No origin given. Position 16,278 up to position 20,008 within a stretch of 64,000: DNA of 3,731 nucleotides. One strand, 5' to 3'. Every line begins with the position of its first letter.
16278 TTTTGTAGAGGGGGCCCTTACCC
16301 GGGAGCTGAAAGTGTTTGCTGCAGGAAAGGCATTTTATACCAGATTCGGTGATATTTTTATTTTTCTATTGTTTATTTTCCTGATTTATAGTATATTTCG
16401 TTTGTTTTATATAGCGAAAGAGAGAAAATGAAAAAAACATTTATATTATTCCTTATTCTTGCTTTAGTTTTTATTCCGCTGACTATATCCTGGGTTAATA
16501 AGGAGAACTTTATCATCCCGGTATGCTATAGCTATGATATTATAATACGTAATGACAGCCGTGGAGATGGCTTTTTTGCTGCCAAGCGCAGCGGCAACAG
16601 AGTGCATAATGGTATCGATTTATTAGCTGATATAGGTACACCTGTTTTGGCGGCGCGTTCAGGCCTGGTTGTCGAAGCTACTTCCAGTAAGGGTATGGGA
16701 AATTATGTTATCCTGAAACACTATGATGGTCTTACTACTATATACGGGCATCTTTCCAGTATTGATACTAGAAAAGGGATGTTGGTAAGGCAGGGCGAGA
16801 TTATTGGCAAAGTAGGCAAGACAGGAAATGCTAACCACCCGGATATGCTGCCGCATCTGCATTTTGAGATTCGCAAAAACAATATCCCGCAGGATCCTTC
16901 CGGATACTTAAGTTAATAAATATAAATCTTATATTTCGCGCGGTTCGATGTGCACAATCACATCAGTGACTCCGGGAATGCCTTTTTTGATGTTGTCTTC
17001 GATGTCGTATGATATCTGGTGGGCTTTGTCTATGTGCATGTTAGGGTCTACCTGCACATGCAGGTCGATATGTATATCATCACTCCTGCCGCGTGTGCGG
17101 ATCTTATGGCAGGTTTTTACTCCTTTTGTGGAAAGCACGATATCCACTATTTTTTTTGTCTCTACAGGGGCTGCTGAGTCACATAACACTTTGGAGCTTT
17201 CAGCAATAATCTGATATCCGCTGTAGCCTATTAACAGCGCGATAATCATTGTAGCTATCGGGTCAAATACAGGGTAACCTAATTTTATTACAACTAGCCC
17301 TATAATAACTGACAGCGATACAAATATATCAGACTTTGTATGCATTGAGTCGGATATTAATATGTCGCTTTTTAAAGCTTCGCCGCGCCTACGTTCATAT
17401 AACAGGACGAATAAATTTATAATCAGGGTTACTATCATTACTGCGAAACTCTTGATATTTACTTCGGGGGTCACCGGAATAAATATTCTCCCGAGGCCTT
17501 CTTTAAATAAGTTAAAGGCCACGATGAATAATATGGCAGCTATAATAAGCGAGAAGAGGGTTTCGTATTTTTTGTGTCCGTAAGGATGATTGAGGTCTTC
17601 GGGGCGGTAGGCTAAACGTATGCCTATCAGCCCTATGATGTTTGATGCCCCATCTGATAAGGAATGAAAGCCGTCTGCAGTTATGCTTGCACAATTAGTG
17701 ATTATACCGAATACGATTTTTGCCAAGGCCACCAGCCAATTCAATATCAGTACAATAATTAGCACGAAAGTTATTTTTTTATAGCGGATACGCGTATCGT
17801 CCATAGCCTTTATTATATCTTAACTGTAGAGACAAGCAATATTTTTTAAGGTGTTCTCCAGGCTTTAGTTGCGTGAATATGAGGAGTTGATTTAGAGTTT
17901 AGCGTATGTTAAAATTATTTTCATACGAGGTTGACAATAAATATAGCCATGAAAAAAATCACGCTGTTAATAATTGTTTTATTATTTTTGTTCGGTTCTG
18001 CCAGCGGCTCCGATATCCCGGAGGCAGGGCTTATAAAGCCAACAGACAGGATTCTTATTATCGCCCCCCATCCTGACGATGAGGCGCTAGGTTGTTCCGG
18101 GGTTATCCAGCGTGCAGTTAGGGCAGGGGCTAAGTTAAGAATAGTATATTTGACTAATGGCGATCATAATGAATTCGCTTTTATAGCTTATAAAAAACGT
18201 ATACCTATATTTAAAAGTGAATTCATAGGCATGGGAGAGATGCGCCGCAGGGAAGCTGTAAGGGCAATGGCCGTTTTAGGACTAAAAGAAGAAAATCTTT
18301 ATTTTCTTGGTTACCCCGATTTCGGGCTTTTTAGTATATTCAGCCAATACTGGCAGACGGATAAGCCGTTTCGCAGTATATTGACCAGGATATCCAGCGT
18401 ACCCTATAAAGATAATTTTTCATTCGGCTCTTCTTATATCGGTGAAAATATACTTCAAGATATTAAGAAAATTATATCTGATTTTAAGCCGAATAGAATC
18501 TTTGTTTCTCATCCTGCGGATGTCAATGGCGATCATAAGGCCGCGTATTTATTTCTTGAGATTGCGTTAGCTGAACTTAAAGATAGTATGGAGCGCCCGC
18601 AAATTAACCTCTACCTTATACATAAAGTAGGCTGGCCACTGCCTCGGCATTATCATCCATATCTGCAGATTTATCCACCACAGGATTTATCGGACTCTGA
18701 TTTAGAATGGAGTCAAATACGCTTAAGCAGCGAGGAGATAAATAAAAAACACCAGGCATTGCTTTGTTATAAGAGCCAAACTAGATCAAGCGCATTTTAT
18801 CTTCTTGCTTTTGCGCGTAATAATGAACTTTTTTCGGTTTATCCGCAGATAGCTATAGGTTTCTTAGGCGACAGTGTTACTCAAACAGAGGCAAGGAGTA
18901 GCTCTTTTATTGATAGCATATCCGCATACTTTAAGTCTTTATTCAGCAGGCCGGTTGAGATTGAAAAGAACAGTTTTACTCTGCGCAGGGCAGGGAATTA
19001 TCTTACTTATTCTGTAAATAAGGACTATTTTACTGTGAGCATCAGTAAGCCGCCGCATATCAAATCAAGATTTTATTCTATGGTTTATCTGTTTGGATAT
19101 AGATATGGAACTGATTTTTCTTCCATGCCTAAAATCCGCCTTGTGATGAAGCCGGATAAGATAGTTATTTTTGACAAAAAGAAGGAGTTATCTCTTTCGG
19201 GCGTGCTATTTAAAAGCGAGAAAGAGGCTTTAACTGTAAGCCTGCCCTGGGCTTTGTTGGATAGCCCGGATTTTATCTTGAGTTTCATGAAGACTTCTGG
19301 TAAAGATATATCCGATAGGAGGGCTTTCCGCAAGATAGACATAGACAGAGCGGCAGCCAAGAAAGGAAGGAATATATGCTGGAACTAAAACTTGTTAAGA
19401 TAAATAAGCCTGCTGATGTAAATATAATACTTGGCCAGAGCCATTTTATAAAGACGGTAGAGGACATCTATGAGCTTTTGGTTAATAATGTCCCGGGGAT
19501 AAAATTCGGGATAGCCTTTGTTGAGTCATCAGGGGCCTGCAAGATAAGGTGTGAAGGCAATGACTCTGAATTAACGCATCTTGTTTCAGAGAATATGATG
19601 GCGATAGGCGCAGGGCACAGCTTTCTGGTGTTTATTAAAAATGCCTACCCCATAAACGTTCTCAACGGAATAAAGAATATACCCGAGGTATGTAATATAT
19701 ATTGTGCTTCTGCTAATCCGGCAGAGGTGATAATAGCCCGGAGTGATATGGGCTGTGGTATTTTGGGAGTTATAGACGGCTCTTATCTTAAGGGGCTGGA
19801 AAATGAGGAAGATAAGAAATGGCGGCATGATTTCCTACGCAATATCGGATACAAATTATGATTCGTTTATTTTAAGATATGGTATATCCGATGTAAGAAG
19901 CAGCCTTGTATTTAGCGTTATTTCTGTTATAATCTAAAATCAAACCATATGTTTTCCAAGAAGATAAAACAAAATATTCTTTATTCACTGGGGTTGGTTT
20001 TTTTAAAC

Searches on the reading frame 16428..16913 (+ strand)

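Call 29: search_protein_families(library=pfam, proteins=[window:16428-16913:+], max_evalue=0.001)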
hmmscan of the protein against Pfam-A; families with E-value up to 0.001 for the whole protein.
window:16428-16913:+ (162 aa): 1 family
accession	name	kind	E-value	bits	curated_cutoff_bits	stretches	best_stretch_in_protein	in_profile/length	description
PF01551.29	Peptidase_M23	-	7.9e-32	109.8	28.7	1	59-157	2-96/96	Peptidase family M23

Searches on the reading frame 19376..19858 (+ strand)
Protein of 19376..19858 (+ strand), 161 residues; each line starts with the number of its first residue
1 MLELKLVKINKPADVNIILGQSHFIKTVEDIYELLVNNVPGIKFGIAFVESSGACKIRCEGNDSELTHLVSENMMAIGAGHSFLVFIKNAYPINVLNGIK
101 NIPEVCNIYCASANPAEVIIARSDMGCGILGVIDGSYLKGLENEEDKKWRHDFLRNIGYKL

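Call 29: search_protein_families(library=pfam, proteins=[window:19376-19858:+], max_evalue=0.001)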
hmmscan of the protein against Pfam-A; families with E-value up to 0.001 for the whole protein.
window:19376-19858:+ (161 aa): 1 family
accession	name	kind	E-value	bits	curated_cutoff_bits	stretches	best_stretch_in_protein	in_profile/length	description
PF04008.19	Adenosine_kin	-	1.4e-70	236.5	25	1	7-160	1-154/154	Adenosine specific kinase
